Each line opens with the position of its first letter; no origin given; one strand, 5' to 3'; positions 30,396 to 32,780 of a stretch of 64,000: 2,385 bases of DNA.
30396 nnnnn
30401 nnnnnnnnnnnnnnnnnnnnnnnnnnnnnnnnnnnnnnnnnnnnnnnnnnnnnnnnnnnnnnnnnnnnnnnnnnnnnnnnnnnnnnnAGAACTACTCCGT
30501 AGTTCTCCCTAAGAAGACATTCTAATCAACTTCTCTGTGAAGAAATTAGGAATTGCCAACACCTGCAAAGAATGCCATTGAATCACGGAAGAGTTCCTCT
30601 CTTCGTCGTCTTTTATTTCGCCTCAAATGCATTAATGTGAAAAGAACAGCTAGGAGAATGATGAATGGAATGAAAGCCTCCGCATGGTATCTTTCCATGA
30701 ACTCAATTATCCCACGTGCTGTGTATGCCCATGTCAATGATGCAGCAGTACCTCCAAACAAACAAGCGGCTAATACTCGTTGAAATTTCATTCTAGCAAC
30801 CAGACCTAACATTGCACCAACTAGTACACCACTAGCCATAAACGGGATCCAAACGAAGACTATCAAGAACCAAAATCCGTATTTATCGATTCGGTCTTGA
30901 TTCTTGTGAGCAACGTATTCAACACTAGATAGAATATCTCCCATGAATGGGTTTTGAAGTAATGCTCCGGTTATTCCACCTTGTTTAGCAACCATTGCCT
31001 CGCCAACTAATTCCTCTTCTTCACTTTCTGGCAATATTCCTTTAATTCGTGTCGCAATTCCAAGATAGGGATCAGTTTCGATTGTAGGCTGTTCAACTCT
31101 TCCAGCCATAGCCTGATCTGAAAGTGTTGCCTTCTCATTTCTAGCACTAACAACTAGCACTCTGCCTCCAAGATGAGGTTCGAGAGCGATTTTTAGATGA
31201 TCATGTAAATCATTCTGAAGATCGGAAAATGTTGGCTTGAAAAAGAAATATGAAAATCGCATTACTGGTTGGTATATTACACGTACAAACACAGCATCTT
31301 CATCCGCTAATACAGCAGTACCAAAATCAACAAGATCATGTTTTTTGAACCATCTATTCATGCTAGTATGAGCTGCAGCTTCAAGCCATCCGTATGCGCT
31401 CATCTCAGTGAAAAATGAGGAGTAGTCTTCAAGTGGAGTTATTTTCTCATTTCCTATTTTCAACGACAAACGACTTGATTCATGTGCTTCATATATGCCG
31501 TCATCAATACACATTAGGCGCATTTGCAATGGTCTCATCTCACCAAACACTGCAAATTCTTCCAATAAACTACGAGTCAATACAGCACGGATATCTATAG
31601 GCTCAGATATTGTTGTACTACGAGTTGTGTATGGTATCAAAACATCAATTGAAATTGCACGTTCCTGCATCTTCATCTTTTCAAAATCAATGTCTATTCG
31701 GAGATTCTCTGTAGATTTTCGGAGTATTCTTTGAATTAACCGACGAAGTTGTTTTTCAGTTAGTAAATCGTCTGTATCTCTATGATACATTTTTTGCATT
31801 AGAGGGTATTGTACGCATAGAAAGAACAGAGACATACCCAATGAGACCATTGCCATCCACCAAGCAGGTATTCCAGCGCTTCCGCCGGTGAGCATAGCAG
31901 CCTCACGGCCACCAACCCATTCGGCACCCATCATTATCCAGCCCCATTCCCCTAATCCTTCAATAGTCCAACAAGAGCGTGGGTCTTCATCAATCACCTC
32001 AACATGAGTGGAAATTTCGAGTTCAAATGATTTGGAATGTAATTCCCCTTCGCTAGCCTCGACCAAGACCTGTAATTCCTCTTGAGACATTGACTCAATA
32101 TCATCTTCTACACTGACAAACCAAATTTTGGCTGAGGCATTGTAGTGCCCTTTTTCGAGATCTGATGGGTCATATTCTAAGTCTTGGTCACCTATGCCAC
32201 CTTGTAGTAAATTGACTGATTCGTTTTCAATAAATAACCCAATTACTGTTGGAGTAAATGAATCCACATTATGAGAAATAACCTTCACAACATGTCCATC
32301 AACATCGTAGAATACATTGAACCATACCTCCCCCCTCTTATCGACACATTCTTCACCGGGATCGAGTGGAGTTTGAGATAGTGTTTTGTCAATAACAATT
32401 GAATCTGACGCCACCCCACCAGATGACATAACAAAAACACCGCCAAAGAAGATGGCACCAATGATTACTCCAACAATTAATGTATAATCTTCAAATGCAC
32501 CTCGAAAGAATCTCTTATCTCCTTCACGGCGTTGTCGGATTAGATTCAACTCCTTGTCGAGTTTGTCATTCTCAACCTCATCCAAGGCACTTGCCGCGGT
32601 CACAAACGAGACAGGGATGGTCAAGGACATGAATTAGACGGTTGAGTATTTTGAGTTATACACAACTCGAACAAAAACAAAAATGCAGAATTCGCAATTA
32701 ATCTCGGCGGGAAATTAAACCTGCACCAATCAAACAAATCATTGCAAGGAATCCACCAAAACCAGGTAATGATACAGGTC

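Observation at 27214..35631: Candidate novel cell-surface module: a 977-aa hyper-acidic multi-EF-hand protein with a PGF-CTERM anchor, a 694-aa unknown membrane protein and a MacB-type ABC transporter, all on one strand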

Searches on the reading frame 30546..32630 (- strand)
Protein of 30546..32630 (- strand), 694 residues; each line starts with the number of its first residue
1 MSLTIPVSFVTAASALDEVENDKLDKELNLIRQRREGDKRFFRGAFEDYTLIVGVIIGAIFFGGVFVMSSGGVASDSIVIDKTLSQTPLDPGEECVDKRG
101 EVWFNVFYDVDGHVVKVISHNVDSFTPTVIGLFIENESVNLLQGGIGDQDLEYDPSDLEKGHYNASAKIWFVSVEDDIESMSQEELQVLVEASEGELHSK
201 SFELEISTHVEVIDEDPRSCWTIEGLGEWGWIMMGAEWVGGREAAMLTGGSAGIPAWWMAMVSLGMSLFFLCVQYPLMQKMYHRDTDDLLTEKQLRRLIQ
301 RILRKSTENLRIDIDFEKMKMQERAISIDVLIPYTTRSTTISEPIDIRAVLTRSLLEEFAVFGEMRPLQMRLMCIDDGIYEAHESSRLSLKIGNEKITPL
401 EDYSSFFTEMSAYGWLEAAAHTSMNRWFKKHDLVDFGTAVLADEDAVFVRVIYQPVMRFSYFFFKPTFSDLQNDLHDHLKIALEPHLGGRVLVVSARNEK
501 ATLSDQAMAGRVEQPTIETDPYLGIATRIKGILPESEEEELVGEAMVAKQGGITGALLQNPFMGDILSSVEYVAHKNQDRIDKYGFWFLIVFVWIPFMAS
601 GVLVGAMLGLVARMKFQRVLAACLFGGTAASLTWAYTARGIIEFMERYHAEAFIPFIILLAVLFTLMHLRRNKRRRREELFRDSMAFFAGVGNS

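Call 3: search_protein_families(library=pfam, proteins=[window:30546-32630:-], max_evalue=0.1)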
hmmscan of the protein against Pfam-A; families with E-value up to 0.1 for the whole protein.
window:30546-32630:- (694 aa): 2 families
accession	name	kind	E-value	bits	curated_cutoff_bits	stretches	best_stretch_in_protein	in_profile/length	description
PF06695.16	Sm_multidrug_ex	-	1.3e-12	48.8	30.7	1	559-631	47-119/121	Putative small multi-drug export protein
PF01757.29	Acyl_transf_3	-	0.0041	16.7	31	1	578-677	173-269/326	Acyltransferase domain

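Call 4: search_protein_families(library=ncbifam, proteins=[window:30546-32630:-], max_evalue=0.1)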
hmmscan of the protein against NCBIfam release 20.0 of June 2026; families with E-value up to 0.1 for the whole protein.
window:30546-32630:- (694 aa): 1 family
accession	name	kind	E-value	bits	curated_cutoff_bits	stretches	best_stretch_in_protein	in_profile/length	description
NF047928.1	ABC_B6_perm_1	equivalog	0.089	11.9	465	0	593-664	221-290/311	putative B6 ABC transporter permease subunit 1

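Call 6: find_homologous_proteins(query=window:30546-32630:-)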
Query window:30546-32630:- (694 aa): 1149 proteins with E <= 0.001 among 8000 candidates; the best 120 are listed.
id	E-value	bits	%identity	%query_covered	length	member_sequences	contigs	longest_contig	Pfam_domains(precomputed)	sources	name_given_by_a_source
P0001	0.0e+0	1573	100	100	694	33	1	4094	PF06695.17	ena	-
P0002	0.0e+0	1561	99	100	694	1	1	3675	PF06695.17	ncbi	-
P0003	0.0e+0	1538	98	100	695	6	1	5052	PF06695.17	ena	-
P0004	0.0e+0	1291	84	98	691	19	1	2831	PF06695.17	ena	-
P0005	0.0e+0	1278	82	99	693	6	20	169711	PF06695.17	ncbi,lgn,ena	-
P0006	0.0e+0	1204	76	100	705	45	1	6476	PF06695.17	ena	-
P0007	0.0e+0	1199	75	100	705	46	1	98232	PF06695.17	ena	-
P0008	0.0e+0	1188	74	100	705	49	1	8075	PF06695.17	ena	-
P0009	0.0e+0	1168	73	100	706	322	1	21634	PF06695.17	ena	-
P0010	0.0e+0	1165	74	99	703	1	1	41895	PF06695.17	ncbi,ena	-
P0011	0.0e+0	1163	73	100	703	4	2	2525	PF06695.17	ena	-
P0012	0.0e+0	1163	74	99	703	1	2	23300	PF06695.17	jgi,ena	-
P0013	0.0e+0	1162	74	99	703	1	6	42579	PF06695.17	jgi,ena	-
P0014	0.0e+0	1158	73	100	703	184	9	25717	PF06695.17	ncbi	-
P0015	0.0e+0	1158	74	99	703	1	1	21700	PF06695.17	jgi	-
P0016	0.0e+0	1158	73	100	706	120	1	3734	PF06695.17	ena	-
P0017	0.0e+0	1136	73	100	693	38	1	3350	PF06695.17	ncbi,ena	-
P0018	0.0e+0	1109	71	100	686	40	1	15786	PF06695.17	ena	-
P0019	0.0e+0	1094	71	100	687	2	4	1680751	PF06695.17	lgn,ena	-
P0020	0.0e+0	1092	71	100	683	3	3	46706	PF06695.17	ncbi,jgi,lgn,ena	-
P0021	0.0e+0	1082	71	99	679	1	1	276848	PF06695.17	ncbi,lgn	-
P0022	0.0e+0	1079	70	100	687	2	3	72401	PF06695.17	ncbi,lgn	-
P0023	0.0e+0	1078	71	100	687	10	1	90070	PF06695.17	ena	-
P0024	0.0e+0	1072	70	100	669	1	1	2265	PF06695.17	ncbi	-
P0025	0.0e+0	1017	66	98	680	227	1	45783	PF06695.17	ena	-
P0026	2.8e-251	854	57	99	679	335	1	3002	PF06695.17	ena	-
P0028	4.7e-248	843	57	97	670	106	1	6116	PF06695.17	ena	-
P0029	3.2e-247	840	57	97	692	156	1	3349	PF06695.17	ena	-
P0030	9.8e-247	839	56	97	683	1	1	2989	PF06695.17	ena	-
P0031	2.5e-246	837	55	100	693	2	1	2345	PF06695.17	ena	-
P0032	2.9e-246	837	57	97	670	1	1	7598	PF06695.17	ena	-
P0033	4.4e-246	837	58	96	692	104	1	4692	PF06695.17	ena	-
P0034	5.0e-245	833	57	97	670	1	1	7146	PF06695.17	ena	-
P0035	5.8e-245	833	56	97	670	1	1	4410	PF06695.17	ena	-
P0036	1.2e-244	832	56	97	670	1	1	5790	PF06695.17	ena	-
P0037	2.4e-244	831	56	96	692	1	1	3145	PF06695.17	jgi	-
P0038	3.1e-244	830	56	96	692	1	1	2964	PF06695.17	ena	-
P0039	3.3e-244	830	55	99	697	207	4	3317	PF06695.17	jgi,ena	-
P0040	5.1e-244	830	56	96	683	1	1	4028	PF06695.17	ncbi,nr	ncbi:MAG: small multi-drug export protein [Candidatus Thermoplasmatota archaeon]|nr:small multi-drug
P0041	5.9e-244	830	56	96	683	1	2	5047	PF06695.17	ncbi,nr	ncbi:MAG: small multi-drug export protein [Candidatus Thermoplasmatota archaeon]|nr:small multi-drug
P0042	7.8e-244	829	56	97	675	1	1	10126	PF06695.17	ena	-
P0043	9.5e-244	829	56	96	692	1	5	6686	PF06695.17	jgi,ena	-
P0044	9.6e-244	829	56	99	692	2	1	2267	PF06695.17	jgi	-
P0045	9.9e-244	829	56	97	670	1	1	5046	PF06695.17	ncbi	-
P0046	1.2e-243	829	57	96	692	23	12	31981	PF06695.17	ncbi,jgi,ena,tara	tara:strand:+ start:39 stop:2117 length:2079 start_codon:yes stop_codon:yes gene_type:complete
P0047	1.6e-243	828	56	96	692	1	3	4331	PF06695.17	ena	-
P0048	3.0e-243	827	57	97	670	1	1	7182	PF06695.17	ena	-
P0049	3.7e-243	827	56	97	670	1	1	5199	PF06695.17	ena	-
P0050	3.9e-243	827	56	97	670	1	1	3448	PF06695.17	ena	-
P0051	4.0e-243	827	56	96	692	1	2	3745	PF06695.17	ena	-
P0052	4.3e-243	827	56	97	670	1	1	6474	PF06695.17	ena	-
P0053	5.0e-243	826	56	100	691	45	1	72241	PF06695.17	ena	-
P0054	5.5e-243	826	56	97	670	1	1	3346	PF06695.17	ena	-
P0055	6.0e-243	826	56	97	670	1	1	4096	PF06695.17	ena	-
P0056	1.1e-242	825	56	97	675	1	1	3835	PF06695.17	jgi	-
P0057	6.5e-242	823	56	97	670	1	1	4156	PF06695.17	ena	-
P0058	7.9e-242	823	56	97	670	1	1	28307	PF06695.17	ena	-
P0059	1.6e-240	818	55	99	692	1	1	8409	PF06695.17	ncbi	-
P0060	2.1e-240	818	54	100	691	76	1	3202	PF06695.17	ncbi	-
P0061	3.5e-240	817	55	100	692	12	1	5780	PF06695.17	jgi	jgi:hypothetical protein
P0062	3.7e-240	817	54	98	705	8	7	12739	PF06695.17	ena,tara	tara:strand:+ start:141 stop:2258 length:2118 start_codon:yes stop_codon:yes gene_type:complete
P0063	5.6e-240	816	56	96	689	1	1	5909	PF06695.17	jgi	-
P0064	4.5e-239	813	56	96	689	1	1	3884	PF06695.17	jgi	-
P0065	8.8e-239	812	55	99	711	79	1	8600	PF06695.17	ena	-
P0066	2.0e-238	811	56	98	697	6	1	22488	PF06695.17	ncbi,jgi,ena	-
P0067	9.4e-238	809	55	100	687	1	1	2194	PF06695.17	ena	-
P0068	1.7e-236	805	56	97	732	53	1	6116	PF06695.17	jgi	-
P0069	6.6e-235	800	56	99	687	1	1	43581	PF06695.17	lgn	-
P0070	6.8e-235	800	57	98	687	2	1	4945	PF06695.17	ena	-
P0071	7.7e-235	799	56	98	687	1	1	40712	PF06695.17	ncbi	-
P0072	8.2e-235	799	56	99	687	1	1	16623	PF06695.17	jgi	-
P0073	8.4e-235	799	57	98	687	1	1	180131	PF06695.17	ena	-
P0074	1.1e-234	799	56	98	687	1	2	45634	PF06695.17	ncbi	-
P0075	1.2e-234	799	56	99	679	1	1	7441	PF06695.17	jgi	jgi:hypothetical protein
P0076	1.2e-234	799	57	97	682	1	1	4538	PF06695.17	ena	-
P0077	1.2e-234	799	56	98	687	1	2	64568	PF06695.17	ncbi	-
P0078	1.3e-234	799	57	97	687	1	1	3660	PF06695.17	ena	-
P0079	1.5e-234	799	56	99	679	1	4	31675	PF06695.17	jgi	jgi:hypothetical protein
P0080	1.5e-234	798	56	99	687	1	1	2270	PF06695.17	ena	-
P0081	1.5e-234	798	57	97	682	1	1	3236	PF06695.17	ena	-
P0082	1.5e-234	798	56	99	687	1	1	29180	PF06695.17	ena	-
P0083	1.6e-234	798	57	98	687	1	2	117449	PF06695.17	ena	-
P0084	1.6e-234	798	57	98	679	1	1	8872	PF06695.17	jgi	jgi:hypothetical protein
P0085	1.7e-234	798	57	98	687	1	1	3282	PF06695.17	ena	-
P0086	1.7e-234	798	57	98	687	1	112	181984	PF06695.17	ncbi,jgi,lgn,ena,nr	ncbi:TPA: small multi-drug export protein [Candidatus Thalassarchaeaceae archaeon]|nr:small multi-dr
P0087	1.7e-234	798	57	98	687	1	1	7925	PF06695.17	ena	-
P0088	1.8e-234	798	57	98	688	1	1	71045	PF06695.17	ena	-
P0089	1.8e-234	798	57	97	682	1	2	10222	PF06695.17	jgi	-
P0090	1.9e-234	798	57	97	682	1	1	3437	PF06695.17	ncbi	-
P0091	1.9e-234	798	57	97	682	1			PF06695.17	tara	tara:strand:+ start:130 stop:2178 length:2049 start_codon:yes stop_codon:yes gene_type:complete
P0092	2.0e-234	798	57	98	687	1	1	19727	PF06695.17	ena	-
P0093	2.0e-234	798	56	99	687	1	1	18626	PF06695.17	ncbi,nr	ncbi:MAG: small multi-drug export protein [Candidatus Thalassarchaeaceae archaeon]|nr:small multi-dr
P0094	2.1e-234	798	57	98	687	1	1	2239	PF06695.17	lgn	-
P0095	2.1e-234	798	57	98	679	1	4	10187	PF06695.17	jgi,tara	jgi:hypothetical protein|tara:strand:+ start:454 stop:2493 length:2040 start_codon:yes stop_codon:ye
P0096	2.1e-234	798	57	98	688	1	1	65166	PF06695.17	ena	-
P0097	2.1e-234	798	57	98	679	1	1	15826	PF06695.17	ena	-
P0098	2.2e-234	798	57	98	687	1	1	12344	PF06695.17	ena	-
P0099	2.3e-234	798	57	97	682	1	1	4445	PF06695.17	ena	-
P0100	2.4e-234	798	57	98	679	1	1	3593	PF06695.17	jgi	jgi:hypothetical protein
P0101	2.5e-234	798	56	99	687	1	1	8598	PF06695.17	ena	-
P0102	2.7e-234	798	57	98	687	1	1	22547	PF06695.17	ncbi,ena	-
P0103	2.7e-234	798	57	98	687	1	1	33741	PF06695.17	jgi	-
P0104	2.9e-234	798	56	98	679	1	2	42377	PF06695.17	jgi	jgi:hypothetical protein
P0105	3.3e-234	797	57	98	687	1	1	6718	PF06695.17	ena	-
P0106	3.6e-234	797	57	98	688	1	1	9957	PF06695.17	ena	-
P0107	3.9e-234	797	56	99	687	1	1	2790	PF06695.17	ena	-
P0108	4.1e-234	797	56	98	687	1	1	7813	PF06695.17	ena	-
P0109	5.6e-234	797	56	98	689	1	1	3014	PF06695.17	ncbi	-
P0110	6.5e-234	796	56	98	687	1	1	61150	PF06695.17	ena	-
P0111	7.4e-234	796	57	97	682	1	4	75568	PF06695.17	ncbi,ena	-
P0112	8.0e-234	796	57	97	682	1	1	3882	PF06695.17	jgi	-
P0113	9.4e-234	796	57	97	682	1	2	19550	PF06695.17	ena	-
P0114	1.1e-233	796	55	99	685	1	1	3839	PF06695.17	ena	-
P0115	1.2e-233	796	55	100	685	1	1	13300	PF06695.17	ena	-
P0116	1.2e-233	795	56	98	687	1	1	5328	PF06695.17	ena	-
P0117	2.1e-233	795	57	97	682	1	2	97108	PF06695.17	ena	-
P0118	2.1e-233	795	57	97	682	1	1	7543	PF06695.17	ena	-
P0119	2.4e-233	794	57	97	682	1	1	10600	PF06695.17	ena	-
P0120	2.4e-233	794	56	97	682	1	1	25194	PF06695.17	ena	-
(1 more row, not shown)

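Call 9: find_related_loci(query=A1, collection=genome_contigs, flank=10000)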
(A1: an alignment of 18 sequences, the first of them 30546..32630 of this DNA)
Query A1 (694 aa) in genome_contigs; peptide patterns used: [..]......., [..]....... (x = any residue, [..] = any of these).
208 stretches matched a pattern; 125 encode a relative of the query (tblastn E <= 1e-3); the best 80 are kept; 80 distinct loci.
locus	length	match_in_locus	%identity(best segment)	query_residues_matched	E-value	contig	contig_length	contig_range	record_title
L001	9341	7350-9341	98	1-663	0e+0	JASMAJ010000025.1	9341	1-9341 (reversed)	MAG: Candidatus Thalassarchaeaceae archaeon isolate ETNP2_MAG_92 NODE_25_length_9341_cov_2.884931, whole genome shotgun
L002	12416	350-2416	82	1-690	0e+0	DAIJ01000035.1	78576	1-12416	MAG TPA_asm: Euryarchaeota archaeon UBA23 UBA23_contig_13323, whole genome shotgun sequence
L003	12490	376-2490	74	3-694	0e+0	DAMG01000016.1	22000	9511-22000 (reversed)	MAG TPA_asm: Euryarchaeota archaeon UBA126 UBA126_contig_20442, whole genome shotgun sequence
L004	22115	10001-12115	74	3-694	0e+0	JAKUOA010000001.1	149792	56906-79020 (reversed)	MAG: Candidatus Thalassarchaeum sp. isolate ALOHA_A2.0_21 A2.0-MGIIb-O1-2_1, whole genome shotgun sequence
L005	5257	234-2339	74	1-694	0e+0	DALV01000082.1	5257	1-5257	MAG TPA_asm: Euryarchaeota archaeon UBA105 UBA105_contig_93528, whole genome shotgun sequence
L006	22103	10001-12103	74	3-690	0e+0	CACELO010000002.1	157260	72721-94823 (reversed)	uncultured Candidatus Poseidoniales archaeon isolate AG-404-A19 genome assembly, contig: AG-404-A19_NODE_2, whole genome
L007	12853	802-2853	77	21-694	0e+0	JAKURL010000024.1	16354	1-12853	MAG: Candidatus Thalassarchaeum sp. isolate ALOHA_A2.5_54 A2.5-MGIIb-O1-3_24, whole genome shotgun sequence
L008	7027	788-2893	73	1-694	0e+0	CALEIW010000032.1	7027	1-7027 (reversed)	MAG TPA_asm: uncultured euryarchaeote isolate ERR598969_bin.13_CONCOCT_v1.1_MAG genome assembly, contig: ERZ832854.956,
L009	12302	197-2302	73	3-694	0e+0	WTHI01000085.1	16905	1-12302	MAG: Methanobacteriota archaeon isolate PL34863bin_27 NODE_1515_length_16905_cov_70.241187, whole genome shotgun sequenc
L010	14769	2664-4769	73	1-694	0e+0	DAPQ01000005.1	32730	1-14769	MAG TPA_asm: Euryarchaeota archaeon UBA19 UBA19_contig_7112, whole genome shotgun sequence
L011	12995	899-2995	74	6-694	0e+0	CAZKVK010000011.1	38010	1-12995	MAG TPA_asm: uncultured Candidatus Poseidoniales archaeon isolate SRP077602_co3_204 genome assembly, contig: NODE_1054_l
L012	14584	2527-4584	70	1-693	0e+0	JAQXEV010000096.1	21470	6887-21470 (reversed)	MAG: Candidatus Thalassarchaeaceae archaeon isolate cluster2-bin.113 k141_3962914, whole genome shotgun sequence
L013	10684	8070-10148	73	1-694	0e+0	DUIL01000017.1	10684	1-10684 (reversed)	MAG TPA_asm: Candidatus Thalassarchaeaceae archaeon isolate UBA12570 contig_91891, whole genome shotgun sequence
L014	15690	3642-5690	71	1-693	0e+0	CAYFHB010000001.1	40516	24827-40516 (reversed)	MAG TPA_asm: uncultured Candidatus Poseidoniales archaeon isolate ERP001736_co2_54 genome assembly, contig: NODE_183_len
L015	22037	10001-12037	71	10-693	0e+0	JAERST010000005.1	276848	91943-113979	MAG: Methanobacteriota archaeon isolate BH13 c_000000001579, whole genome shotgun sequence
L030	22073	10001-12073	56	1-694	0e+0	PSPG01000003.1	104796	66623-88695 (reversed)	MAG: Candidatus Thalassarchaeum betae isolate Cayman_51_deep scaffold_57, whole genome shotgun sequence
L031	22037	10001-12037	55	17-694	0e+0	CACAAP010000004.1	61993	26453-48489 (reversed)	uncultured Candidatus Poseidoniales archaeon isolate AG-343-E09 genome assembly, contig: AG-343-E09_NODE_4, whole genome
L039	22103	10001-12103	53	15-694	0e+0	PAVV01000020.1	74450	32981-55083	MAG: Methanobacteriota archaeon isolate SAT1390 157488, whole genome shotgun sequence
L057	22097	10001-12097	52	4-694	0e+0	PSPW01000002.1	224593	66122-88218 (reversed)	MAG: Methanobacteriota archaeon isolate Guaymas_23 scaffold_15, whole genome shotgun sequence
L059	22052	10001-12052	53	20-690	0e+0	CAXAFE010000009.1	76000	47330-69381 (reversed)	MAG TPA_asm: uncultured Candidatus Poseidoniales archaeon isolate ERR3525244_metabat2_62 genome assembly, contig: ERZ221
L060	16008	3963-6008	51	22-693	0e+0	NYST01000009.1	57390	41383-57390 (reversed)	MAG: Methanobacteriota archaeon isolate CPC89 53962, whole genome shotgun sequence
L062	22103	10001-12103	53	15-694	0e+0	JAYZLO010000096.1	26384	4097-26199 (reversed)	MAG: Thermoplasmatota archaeon isolate XB_MAG308 DB_MAG308_0096, whole genome shotgun sequence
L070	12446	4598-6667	50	14-690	0e+0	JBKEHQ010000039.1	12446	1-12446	MAG: Candidatus Thalassarchaeaceae archaeon isolate 3300057219_20 Ga0535636_0001339, whole genome shotgun sequence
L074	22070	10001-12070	50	14-690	0e+0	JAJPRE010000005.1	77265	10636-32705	MAG: Candidatus Thalassarchaeaceae archaeon isolate MAG_46 20082D-01-04-S10-L004-001_57, whole genome shotgun sequence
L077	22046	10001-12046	66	1-692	0e+0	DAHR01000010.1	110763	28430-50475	MAG TPA_asm: Euryarchaeota archaeon UBA58 UBA58_contig_12466, whole genome shotgun sequence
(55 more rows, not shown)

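Call 24: predict_structure(alignment_id=A1)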
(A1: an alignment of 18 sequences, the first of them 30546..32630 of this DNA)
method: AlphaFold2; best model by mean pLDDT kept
length: 694 residues; sequences in the alignment: 18
mean_pLDDT: 57.6   pTM: 0.35
mean pLDDT of the five models: 57.6, 55.6, 55.1, 53.1, 52.2
residues with pLDDT >= 90: 8; 70-90: 190; 50-70: 245; < 50: 251
segments of 3 or more residues with pLDDT < 50: 1-17, 38-46, 74-94, 283-287, 323-327, 331-342, 374-404, 406-411, 456-465, 501-593, 609-611, 626-645, 648-650, 690-694
pLDDT, mean of each block of 10 residues (from residue 1): 30 45 71 56 49 72 73 49 42 49 72 77 84 82 87 83 88 82 86 82 76 60 69 69 60 62 69 62 51 71 69 55 49 42 60 72 58 41 28 32 43 61 75 60 61 52 50 77 74 63 36 29 30 29 28 32 39 46 44 51 52 53 51 40 45 60 70 66 52 41
secondary structure, 60 per line:
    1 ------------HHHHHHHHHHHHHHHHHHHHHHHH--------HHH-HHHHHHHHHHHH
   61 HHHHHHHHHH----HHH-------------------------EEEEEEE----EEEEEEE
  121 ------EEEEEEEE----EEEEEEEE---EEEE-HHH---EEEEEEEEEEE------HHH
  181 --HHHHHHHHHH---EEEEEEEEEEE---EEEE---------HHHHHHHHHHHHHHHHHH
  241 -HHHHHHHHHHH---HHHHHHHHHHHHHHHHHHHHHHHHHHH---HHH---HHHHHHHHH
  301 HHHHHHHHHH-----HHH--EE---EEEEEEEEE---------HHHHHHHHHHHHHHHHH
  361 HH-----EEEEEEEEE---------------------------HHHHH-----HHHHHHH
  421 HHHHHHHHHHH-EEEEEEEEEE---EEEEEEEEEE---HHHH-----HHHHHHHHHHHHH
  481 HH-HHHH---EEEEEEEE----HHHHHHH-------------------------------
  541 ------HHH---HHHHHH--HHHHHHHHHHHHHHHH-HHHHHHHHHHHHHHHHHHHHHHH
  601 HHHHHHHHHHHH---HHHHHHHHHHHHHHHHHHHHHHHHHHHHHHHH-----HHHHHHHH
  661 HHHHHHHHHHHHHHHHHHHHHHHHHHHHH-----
elements in order (helices of 4 or more, strands of 3 or more residues): H13-36 H49-70 E103-109 E114-120 E127-134 E139-146 E150-153 E161-171 H183-192 E196-206 E210-213 H223-240 H242-252 H256-282 H292-310 E326-334 H344-362 E368-376 H404-408 H414-431 E433-442 E446-455 H459-462 H468-482 H484-487 E491-498 H503-509 H553-558 H561-576 H578-612 H616-647 H653-689

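Call 28: search_solved_structures(query=A1, max_evalue=10)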
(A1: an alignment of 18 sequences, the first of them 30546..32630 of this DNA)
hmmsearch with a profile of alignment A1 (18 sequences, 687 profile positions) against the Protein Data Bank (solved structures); distinct sequences matched with E-value up to 10: 5.
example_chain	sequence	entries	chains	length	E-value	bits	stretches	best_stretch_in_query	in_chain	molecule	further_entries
7usw_C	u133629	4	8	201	0.7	11.4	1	366-384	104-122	CALMyrin (Calcium and Integrin Binding protein) homolog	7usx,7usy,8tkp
7srq_R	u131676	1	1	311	0.88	11.1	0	337-386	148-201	5-hydroxytryptamine receptor 2B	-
9wng_R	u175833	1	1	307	1.1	10.8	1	337-389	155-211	5-hydroxytryptamine receptor 2B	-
7srs_R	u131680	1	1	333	1.2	10.7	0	337-385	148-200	5-hydroxytryptamine receptor 2B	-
7srr_R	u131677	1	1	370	1.5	10.3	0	337-386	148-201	5-hydroxytryptamine receptor 2B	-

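Call 36: search_protein_representatives(protein=window:30546-32630:-)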
Query: 694 residues. Proteins with E-value up to 0.001 (for the whole library): 195; up to 1e-10: 84; up to 1e-30: 37. The best 150 are listed.
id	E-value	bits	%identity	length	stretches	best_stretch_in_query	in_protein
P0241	5.6e-218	742.0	59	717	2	19-518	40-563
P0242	2.7e-198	677.0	54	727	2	17-514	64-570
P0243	1.2e-181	621.9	50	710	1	18-690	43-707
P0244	1.0e-177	608.9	53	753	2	210-691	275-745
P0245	6.5e-153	527.0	45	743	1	18-690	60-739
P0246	4.5e-142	491.2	44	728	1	14-686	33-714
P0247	1.3e-132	459.9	83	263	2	539-691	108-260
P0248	1.0e-129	450.4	98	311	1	190-397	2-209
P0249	1.1e-128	446.9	40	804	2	10-518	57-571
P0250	1.3e-124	433.5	39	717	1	18-686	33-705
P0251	5.7e-109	381.8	37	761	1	18-685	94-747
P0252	1.4e-102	360.7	34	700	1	18-682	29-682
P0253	2.0e-89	317.2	46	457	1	19-383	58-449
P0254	4.6e-58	213.6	71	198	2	423-516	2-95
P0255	8.4e-52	192.9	48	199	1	246-441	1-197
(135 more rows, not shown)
